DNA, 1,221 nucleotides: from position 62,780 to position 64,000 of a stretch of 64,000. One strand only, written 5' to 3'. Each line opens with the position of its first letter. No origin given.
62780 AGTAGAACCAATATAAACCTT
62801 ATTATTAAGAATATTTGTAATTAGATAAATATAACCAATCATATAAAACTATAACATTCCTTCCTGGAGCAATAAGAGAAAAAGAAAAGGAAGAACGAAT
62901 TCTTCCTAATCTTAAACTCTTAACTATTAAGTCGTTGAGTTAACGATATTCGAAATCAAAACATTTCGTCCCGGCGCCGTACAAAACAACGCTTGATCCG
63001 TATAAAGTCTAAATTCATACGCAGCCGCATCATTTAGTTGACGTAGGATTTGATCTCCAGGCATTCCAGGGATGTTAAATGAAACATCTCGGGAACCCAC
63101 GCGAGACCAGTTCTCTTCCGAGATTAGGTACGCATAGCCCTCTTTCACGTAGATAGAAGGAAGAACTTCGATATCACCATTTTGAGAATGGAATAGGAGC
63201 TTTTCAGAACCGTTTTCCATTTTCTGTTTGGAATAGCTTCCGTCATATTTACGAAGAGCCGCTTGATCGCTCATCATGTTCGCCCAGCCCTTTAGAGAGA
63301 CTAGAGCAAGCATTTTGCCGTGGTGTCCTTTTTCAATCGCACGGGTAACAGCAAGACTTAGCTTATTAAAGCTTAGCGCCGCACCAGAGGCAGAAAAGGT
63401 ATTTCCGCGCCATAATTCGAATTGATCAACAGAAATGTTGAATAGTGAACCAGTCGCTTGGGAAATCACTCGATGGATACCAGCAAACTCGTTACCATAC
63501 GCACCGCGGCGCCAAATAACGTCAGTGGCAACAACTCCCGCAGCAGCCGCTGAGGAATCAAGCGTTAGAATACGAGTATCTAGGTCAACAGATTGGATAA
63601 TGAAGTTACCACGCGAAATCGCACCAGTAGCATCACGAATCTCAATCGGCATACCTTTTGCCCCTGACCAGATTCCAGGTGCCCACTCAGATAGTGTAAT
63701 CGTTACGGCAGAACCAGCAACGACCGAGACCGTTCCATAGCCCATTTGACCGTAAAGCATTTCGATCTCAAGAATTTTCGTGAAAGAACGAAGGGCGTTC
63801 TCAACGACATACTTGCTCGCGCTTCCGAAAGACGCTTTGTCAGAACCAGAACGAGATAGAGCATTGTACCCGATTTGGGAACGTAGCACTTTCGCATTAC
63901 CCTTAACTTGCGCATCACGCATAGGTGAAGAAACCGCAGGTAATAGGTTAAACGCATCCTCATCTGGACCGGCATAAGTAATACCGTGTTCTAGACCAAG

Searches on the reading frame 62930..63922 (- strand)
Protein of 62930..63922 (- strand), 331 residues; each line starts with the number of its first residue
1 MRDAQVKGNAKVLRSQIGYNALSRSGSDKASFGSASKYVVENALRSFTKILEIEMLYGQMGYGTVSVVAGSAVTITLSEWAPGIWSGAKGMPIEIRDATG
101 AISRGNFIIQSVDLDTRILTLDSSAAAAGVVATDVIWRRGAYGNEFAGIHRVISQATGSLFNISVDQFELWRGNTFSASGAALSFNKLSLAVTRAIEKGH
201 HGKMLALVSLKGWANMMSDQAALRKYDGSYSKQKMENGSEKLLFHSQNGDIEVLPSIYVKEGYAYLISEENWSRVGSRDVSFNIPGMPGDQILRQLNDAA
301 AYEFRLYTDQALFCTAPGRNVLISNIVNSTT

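Call 31: search_protein_families(library=phrogs, proteins=[window:62930-63922:-], max_evalue=0.00001)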
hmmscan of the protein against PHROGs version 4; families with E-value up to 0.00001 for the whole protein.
window:62930-63922:- (331 aa): 1 family
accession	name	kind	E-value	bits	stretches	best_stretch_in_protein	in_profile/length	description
phrog_14242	-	head and packaging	6.1e-15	55.8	1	65-330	139-392/396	major head protein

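Call 64: search_dna_similar(query=window:62930-63922:-, collection=phages, mode=protein, max_rows=10)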
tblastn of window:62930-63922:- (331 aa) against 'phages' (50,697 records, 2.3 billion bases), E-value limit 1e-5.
Records with a match: 1; places in all: 1; records where one place covers at least 80% of the query: 1.
Best place of each record, by identity: <60% 1.
By first word of the organism name: Proteobacteria 1.
By host as written in the record: Silvanigrella aquatica Nonnen-W8red 1.
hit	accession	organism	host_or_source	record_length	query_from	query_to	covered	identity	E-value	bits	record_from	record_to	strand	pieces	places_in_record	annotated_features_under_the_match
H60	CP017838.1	Proteobacteria phage MWH-Nonnen-W8red 1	Silvanigrella aquatica Nonnen-W8red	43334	1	326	98%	27.4%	8e-36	143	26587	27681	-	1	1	record has no annotation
